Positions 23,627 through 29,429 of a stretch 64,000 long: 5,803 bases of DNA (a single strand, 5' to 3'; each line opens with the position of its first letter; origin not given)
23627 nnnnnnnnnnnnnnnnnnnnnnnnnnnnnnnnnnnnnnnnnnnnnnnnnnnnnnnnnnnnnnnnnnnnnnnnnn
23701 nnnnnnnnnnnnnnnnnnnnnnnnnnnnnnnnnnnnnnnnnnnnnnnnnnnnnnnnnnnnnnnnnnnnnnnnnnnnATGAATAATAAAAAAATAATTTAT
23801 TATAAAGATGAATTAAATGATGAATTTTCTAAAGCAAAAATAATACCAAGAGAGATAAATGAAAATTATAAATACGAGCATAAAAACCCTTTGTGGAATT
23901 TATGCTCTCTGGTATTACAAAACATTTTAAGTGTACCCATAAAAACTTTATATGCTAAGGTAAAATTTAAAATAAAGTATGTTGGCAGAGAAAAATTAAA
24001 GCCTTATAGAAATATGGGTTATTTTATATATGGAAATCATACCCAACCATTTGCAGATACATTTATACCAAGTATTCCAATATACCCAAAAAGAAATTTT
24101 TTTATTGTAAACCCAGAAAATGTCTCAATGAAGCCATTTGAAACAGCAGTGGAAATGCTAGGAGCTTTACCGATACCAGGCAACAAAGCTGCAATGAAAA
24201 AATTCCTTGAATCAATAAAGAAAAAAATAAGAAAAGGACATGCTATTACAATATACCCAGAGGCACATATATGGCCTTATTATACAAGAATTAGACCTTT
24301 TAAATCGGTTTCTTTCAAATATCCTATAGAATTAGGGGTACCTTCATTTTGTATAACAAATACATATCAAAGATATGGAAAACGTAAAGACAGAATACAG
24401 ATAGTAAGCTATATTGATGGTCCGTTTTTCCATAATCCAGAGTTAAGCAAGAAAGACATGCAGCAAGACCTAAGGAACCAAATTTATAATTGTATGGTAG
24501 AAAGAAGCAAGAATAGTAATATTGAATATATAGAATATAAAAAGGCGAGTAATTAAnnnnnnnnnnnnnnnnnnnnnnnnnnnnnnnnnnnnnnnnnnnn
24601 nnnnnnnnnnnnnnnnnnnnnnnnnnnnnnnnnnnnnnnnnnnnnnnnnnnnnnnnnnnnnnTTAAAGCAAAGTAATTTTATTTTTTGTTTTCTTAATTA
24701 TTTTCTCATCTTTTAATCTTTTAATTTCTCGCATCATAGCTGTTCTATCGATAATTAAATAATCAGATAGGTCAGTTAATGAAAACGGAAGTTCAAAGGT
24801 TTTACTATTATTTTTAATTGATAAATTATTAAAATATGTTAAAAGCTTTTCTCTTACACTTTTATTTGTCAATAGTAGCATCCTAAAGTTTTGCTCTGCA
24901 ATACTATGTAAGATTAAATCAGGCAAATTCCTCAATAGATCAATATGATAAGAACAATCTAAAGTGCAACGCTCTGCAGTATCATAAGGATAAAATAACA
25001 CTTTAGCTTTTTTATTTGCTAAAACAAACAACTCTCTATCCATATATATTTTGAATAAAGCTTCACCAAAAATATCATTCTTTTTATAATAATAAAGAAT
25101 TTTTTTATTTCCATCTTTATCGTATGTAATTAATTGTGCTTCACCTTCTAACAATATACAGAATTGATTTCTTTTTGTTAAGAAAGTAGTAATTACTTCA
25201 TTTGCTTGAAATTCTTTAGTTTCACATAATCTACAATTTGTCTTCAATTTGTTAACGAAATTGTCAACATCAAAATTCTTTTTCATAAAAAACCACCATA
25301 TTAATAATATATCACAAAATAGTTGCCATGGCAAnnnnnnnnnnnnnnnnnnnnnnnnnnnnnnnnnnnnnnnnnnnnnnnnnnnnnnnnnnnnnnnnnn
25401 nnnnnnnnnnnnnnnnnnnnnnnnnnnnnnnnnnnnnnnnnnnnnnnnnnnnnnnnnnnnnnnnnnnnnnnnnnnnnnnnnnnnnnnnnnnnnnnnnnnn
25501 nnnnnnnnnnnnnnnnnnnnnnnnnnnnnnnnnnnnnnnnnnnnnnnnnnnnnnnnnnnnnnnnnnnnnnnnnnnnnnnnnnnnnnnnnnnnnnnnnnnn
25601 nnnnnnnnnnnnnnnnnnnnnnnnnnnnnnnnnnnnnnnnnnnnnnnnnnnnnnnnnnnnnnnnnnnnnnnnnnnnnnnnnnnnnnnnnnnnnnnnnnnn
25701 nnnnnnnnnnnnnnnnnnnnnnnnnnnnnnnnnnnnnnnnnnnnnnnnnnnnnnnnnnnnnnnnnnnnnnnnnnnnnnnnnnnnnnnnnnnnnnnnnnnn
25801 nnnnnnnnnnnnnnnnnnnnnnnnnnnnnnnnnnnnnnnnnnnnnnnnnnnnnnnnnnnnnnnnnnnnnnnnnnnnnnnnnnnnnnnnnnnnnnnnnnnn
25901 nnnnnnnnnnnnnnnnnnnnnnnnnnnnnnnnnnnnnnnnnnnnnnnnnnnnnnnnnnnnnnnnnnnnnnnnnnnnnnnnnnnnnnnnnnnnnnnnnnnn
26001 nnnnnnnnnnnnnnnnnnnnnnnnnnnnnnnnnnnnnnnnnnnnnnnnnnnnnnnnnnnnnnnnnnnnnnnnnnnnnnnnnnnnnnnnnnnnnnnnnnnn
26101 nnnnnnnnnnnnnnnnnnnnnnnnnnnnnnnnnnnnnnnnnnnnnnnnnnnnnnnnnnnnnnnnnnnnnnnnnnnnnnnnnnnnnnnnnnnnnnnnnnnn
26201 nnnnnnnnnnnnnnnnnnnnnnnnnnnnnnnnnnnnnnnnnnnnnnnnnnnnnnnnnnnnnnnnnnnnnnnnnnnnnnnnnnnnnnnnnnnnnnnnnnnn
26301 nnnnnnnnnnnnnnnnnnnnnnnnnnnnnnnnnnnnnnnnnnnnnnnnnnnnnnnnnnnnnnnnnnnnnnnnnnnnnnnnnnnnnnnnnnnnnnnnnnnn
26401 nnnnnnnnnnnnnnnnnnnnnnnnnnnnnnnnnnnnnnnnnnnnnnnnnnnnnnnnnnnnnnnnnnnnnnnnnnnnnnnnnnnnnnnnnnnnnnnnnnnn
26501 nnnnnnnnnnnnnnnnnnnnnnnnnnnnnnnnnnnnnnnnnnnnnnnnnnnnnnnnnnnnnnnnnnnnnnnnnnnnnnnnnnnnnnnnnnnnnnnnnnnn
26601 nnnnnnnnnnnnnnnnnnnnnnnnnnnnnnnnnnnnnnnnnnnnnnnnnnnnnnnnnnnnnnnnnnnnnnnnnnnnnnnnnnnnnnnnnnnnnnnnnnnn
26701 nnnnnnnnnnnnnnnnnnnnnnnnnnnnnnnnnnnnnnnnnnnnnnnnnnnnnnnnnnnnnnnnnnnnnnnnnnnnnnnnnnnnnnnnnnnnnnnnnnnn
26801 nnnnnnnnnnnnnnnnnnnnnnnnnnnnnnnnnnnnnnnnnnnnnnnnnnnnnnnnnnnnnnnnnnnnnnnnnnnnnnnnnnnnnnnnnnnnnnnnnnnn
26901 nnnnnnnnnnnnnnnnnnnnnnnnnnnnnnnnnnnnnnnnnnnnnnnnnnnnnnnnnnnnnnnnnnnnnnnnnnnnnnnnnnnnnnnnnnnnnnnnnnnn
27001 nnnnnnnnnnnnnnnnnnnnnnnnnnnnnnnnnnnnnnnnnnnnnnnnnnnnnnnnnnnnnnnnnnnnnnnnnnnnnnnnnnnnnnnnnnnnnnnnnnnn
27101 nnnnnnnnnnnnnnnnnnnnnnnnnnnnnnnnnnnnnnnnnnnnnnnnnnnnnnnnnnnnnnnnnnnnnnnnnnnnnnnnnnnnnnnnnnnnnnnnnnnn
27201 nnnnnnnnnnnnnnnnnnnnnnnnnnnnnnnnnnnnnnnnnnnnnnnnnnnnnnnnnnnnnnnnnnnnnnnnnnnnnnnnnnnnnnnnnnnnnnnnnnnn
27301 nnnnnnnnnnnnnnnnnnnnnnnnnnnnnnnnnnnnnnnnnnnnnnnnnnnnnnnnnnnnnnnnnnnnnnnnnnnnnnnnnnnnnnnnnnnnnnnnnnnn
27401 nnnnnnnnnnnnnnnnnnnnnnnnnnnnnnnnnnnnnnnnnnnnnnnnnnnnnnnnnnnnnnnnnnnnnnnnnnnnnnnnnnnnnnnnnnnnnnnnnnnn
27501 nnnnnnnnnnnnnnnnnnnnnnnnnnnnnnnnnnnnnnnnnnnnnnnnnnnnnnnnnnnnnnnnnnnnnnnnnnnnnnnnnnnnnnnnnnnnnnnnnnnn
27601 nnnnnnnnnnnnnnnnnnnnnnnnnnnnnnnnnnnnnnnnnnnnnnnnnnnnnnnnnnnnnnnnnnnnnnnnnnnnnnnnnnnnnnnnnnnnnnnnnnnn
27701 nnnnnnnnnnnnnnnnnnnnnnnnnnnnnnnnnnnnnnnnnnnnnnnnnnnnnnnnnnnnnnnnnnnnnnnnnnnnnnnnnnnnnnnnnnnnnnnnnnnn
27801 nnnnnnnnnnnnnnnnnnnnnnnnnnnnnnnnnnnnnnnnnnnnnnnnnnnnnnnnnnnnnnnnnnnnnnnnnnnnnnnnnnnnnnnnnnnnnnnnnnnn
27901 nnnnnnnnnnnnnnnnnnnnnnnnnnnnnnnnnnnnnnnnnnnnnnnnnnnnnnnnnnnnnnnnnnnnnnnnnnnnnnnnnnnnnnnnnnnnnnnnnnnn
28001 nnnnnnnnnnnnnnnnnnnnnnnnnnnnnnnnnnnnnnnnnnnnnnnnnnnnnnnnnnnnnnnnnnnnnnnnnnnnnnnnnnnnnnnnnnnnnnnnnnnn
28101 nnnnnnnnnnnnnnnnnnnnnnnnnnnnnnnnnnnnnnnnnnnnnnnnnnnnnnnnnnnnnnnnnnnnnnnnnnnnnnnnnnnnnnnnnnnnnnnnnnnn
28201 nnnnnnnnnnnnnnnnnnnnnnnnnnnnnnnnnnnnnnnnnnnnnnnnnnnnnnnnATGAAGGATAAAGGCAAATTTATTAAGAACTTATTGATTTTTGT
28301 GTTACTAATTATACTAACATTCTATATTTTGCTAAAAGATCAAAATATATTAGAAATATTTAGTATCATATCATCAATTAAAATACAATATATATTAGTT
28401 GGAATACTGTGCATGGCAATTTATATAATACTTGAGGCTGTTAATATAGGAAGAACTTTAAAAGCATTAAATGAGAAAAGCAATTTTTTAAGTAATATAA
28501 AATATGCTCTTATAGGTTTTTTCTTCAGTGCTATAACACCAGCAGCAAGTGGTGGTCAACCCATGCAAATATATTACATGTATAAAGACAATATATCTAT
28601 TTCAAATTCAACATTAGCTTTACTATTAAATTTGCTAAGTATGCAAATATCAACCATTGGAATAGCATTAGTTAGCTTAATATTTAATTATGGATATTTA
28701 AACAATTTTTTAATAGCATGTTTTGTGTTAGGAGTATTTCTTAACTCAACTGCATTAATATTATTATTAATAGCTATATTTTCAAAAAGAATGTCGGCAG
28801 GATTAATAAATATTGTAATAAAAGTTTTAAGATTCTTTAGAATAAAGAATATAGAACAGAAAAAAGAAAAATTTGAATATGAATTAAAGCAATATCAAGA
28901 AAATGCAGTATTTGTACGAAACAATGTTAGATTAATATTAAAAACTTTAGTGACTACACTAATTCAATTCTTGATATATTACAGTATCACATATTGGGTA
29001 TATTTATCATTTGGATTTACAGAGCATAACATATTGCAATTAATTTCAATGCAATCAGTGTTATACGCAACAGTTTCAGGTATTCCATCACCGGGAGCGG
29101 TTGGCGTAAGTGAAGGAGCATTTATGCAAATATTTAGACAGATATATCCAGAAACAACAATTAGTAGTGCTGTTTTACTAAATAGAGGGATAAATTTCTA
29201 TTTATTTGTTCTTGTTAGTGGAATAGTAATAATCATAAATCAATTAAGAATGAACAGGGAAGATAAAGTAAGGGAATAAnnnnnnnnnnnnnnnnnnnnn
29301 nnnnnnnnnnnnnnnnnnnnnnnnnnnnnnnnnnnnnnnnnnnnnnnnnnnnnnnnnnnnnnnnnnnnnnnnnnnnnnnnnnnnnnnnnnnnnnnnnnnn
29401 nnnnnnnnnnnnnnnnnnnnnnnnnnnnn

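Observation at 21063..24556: Operon of a GT8 glycosyltransferase, a GT8::PlsC-acyltransferase fusion and a second acyltransferase directly downstream of ppdK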

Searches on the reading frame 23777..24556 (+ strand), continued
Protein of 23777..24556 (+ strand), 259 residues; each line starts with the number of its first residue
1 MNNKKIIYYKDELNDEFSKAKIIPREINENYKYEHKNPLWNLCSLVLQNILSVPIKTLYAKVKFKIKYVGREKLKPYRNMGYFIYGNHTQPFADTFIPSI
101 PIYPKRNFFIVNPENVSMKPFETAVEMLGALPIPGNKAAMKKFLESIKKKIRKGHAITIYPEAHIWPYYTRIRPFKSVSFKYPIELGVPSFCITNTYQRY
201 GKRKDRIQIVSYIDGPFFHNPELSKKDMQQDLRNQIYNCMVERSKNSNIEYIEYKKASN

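Call 55: find_encoding_contigs(protein=P0433, flank=7000, max_places=1)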
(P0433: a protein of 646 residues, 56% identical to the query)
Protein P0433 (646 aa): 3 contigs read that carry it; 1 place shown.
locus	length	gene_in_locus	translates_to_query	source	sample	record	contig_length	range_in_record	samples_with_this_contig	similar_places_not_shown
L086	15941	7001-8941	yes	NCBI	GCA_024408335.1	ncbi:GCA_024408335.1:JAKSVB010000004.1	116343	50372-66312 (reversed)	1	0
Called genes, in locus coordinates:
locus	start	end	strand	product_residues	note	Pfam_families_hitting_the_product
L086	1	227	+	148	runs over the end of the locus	PF08837:DUF1810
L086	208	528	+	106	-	PF12643:MazG-like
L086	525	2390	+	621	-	PF09848:SLFN-g3_helicase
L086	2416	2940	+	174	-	PF00881:Nitroreductase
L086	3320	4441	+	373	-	PF02463:SMC_N (faint), PF13175:AAA_15 (weak), PF13476:AAA_23 (weak), PF01637:ATPase_2 (faint), PF13304:AAA_21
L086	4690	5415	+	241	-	PF14386:DUF4417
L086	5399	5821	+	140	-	-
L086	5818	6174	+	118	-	PF24722:DUF7674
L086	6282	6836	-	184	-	PF01381:HTH_3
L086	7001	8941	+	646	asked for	PF13439:Glyco_transf_4, PF13579:Glyco_trans_4_4 (weak), PF00534:Glycos_transf_1, PF13692:Glyco_trans_1_4, PF01553:Acyltransferase (faint)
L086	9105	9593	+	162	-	PF01257:2Fe-2S_thioredx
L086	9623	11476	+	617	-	PF01257:2Fe-2S_thioredx (weak), PF01512:Complex1_51K, PF10531:SLBB (weak), PF10589:NADH_4Fe-4S, PF00037:Fer4, PF12797:Fer4_2 (weak), PF12837:Fer4_6 (weak), PF12838:Fer4_7, +1 more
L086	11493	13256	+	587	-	PF13510:Fer2_4, PF12837:Fer4_6 (faint), PF10588:NADH-G_4Fe-4S_3, PF00037:Fer4 (faint), PF22117:Fer4_Nqo3 (weak), PF12838:Fer4_7 (weak), PF02906:Fe_hyd_lg_C, PF02256:Fe_hyd_SSU, +1 more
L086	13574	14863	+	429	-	PF13173:AAA_14, PF13635:DUF4143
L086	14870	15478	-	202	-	PF02463:SMC_N (faint), PF00005:ABC_tran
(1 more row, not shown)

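Call 56: search_solved_structures(query=P0266, max_evalue=0.001)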
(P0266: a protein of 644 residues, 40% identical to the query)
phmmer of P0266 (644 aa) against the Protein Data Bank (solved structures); distinct sequences matched with E-value up to 0.001: 34.
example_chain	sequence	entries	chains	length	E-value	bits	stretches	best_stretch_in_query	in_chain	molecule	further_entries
3qhp_A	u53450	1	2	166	5.9e-39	137.4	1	203-357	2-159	Type 1 capsular polysaccharide biosynthesis protein J (CapJ)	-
7ec7_A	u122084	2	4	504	3.6e-08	35.7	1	126-383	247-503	Glycosyl transferase, group 1 family protein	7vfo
7ec1_A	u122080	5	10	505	3.6e-08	35.7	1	126-383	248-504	Glycosyl transferase, group 1 family protein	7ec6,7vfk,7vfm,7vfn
7ec3_A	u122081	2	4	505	3.6e-08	35.7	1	126-383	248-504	Glycosyl transferase, group 1 family protein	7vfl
6hll_A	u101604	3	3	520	2.1e-06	29.8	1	195-362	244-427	Substance-P receptor,GlgA glycogen synthase,Substance-P receptor | Substance-P receptor,Substance-P receptor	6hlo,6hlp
9m88_C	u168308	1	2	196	2.3e-06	29.7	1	205-337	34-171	Glycogen synthase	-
2bfw_A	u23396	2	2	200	2.4e-06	29.6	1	205-337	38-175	GLGA GLYCOGEN SYNTHASE | PGS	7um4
6e59_A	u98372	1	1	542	2.5e-06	29.6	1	204-365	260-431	Substance-P receptor, GlgA glycogen synthase, Substance-P receptor chimera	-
8cxo_A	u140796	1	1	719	5.1e-06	28.6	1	205-374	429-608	Smoothened homolog, GlgA glycogen synthase chimera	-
6kqi_A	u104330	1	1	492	7.6e-06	28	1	205-343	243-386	Cannabinoid receptor 1,GlgA glycogen synthase,Cannabinoid receptor 1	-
7w41_A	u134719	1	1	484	8e-06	27.9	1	205-343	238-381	Gastrin-releasing peptide receptor,GlgA glycogen synthase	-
5u09_A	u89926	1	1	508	8.1e-06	27.9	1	205-343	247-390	Cannabinoid receptor 1,GlgA glycogen synthase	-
6v9s_A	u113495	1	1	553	8.1e-06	27.9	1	204-343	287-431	Orexin receptor type 1,GlgA glycogen synthase chimera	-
4zj8_A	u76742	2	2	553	8.1e-06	27.9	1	204-343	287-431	human OX1R fusion protein to P.abysii glycogen synthase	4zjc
7fee_A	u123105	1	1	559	8.2e-06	27.9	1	205-343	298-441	Cannabinoid receptor 1,GlgA glycogen synthase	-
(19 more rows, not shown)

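Call 57: search_protein_families(library=ncbifam, proteins=[P0266, P0427, P0255], max_evalue=0.001)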
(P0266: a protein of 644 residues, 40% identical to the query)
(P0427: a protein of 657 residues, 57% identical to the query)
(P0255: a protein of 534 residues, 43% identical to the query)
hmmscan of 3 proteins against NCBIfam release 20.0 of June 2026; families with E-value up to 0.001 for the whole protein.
P0266 (644 aa): 20 families
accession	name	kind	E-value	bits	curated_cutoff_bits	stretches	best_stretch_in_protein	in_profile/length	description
NF053513.1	Gtran_IagA_BgsA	equivalog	3e-12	46.2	460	1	77-347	33-304/333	LTA glycolipid anchor biosynthesis glycosyltransferase, IagA/BgsA family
NF047881.1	glyco_SdgB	exception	1.2e-11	44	800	1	112-374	239-494/496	serine-aspartate repeat adhesin O-glycosyltransferase SdgB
NF050063.1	ProtGlycPglJ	equivalog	4.5e-11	42.6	500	1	176-366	168-356/363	N-acetylgalactosamine-N,N'-diacetylbacillosaminyl-diphospho-undecaprenol 4-alpha-N-acetylgalactosaminyltransferase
NF053787.1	GlcN_PG_synth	equivalog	8.2e-11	41.3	480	1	88-347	83-331/361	N-acetylglucosaminyl phosphatidylglycerol synthase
NF047684.1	TeichurnBiosyTuaC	equivalog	3e-10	39.6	550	1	191-352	206-364/391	teichuronic acid biosynthesis protein TuaC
TIGR03088.1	stp2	hypoth_equivalog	1.4e-08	34.2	409.05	1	192-363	182-360/374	TIGR03088 family PEP-CTERM/XrtA system glycosyltransferase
TIGR02095.1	glgA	subfamily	1.4e-08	33.9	328.45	1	203-306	294-398/477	glycogen/starch synthase, ADP-glucose type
NF049988.1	MGlcDAGSynMgs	equivalog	1.5e-08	34.5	400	1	18-374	18-385/398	alpha-monoglucosyldiacylglycerol synthase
NF047880.1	glyco_SdgA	exception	3.1e-08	32.6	800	1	129-368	250-482/488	serine-aspartate repeat adhesin O-glycosyltransferase SdgA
NF046085.1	XrtY_assoc_Gly1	equivalog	3.8e-08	32.6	400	1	101-309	113-317/387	XrtY-associated glycosyltransferase XYAG1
NF038295.1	EPS_HpsP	equivalog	6.4e-08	32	550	1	150-359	151-369/388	hormogonium polysaccharide biosynthesis glycosyltransferase HpsP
NF041010.1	glycosy_Agl16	equivalog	1.1e-07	31.1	575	1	175-367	155-342/352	glycosylation protein Agl16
TIGR03999.1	thiol_BshA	equivalog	1.5e-07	30.7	273.7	1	166-368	157-365/375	N-acetyl-alpha-D-glucosaminyl L-malate synthase BshA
NF041876.1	EPS_EpsE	equivalog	7.9e-07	28.6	400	1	176-351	186-370/389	exopolysaccharide biosynthesis GT4 family glycosyltransferase EpsE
TIGR02149.1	glgA_Coryne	subfamily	1.5e-06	27.6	302.4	1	201-351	202-364/391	glycogen synthase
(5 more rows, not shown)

P0427 (657 aa): 19 families
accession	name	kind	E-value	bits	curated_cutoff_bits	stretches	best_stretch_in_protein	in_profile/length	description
NF053513.1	Gtran_IagA_BgsA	equivalog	7e-13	48.3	460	1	73-353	29-311/333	LTA glycolipid anchor biosynthesis glycosyltransferase, IagA/BgsA family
NF053787.1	GlcN_PG_synth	equivalog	5.3e-12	45.3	480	1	89-346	84-331/361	N-acetylglucosaminyl phosphatidylglycerol synthase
NF041010.1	glycosy_Agl16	equivalog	1e-11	44.3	575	1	145-368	126-344/352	glycosylation protein Agl16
NF050063.1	ProtGlycPglJ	equivalog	1.4e-11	44.3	500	1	140-364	132-355/363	N-acetylgalactosamine-N,N'-diacetylbacillosaminyl-diphospho-undecaprenol 4-alpha-N-acetylgalactosaminyltransferase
NF047684.1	TeichurnBiosyTuaC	equivalog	3.3e-11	42.7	550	1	193-352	209-365/391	teichuronic acid biosynthesis protein TuaC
TIGR03088.1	stp2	hypoth_equivalog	1.1e-10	41.1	409.05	1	179-354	164-351/374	TIGR03088 family PEP-CTERM/XrtA system glycosyltransferase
NF046085.1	XrtY_assoc_Gly1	equivalog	8.3e-10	38.1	400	1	105-354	117-362/387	XrtY-associated glycosyltransferase XYAG1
TIGR02149.1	glgA_Coryne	subfamily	1.1e-08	34.6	302.4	1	188-306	195-314/391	glycogen synthase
TIGR03999.1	thiol_BshA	equivalog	3.8e-08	32.7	273.7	1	153-366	145-364/375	N-acetyl-alpha-D-glucosaminyl L-malate synthase BshA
TIGR04063.1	stp3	hypoth_equivalog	5.2e-08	32.2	442.05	1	88-361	93-383/397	TIGR04063 family PEP-CTERM/XrtA system glycosyltransferase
NF038295.1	EPS_HpsP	equivalog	1e-07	31.3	550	1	152-375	154-384/388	hormogonium polysaccharide biosynthesis glycosyltransferase HpsP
NF041876.1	EPS_EpsE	equivalog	7.4e-07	28.7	400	1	191-350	203-370/389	exopolysaccharide biosynthesis GT4 family glycosyltransferase EpsE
TIGR02095.1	glgA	subfamily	9.3e-07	27.9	328.45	1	204-306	296-399/477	glycogen/starch synthase, ADP-glucose type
NF050056.1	ProtGlycPglH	equivalog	1.2e-06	27.9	600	1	150-359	135-337/354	GalNAc-alpha-(1->4)-GalNAc-alpha-(1->3)-diNAcBac-PP-undecaprenol alpha-1,4-N-acetyl-D-galactosaminyltransferase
TIGR03449.1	mycothiol_MshA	equivalog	8e-06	25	462.5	1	205-369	223-397/406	D-inositol-3-phosphate glycosyltransferase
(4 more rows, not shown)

P0255 (534 aa): 2 families
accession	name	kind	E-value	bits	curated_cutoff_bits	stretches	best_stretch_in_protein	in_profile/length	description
NF011718.0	PRK15171.1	equivalog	2e-10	40.4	461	1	244-474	12-244/337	lipopolysaccharide 3-alpha-galactosyltransferase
NF006386.0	PRK08633.1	equivalog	0.00012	19.9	1221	1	54-163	418-521/1147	acyl-[ACP]--phospholipid O-acyltransferase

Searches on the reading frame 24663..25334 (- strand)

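Call 8: search_protein_families(library=pfam, proteins=[window:24663-25334:-], max_evalue=0.01)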
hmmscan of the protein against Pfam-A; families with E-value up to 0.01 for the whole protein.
window:24663-25334:- (223 aa): 2 families
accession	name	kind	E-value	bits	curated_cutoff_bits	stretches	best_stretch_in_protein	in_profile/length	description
PF00027.35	cNMP_binding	-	2.8e-09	37.3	27.5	1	40-121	2-83/89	Cyclic nucleotide-binding domain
PF13545.12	HTH_Crp_2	-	3.9e-06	27.2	27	1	164-223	3-62/70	Crp-like helix-turn-helix domain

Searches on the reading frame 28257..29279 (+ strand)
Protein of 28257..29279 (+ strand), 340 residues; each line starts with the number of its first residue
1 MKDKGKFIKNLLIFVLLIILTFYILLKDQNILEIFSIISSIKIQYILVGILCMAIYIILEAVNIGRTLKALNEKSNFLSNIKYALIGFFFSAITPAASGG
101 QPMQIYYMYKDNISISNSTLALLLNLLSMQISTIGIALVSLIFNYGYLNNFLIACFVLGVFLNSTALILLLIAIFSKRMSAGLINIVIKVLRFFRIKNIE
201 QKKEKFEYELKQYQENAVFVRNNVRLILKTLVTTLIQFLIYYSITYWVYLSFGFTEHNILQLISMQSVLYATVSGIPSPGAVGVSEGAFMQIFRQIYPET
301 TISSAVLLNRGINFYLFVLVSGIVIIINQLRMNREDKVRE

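Call 8: search_protein_families(library=pfam, proteins=[window:28257-29279:+], max_evalue=0.01)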
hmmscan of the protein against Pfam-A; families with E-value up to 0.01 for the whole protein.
window:28257-29279:+ (340 aa): 1 family
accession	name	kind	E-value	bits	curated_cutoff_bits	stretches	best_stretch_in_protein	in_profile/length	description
PF03706.18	LPG_synthase_TM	-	4.5e-35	122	33.4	1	15-320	5-301/302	Lysylphosphatidylglycerol synthase TM region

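Call 57: search_protein_families(library=ncbifam, proteins=[window:28257-29279:+], max_evalue=0.001)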
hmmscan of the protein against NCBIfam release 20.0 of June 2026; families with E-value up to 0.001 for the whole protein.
window:28257-29279:+ (340 aa): 1 family
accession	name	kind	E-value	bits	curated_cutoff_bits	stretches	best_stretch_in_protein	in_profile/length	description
TIGR00374.1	TIGR00374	subfamily_domain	1.3e-21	77.4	43.2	1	13-335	5-320/323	flippase-like domain-containing protein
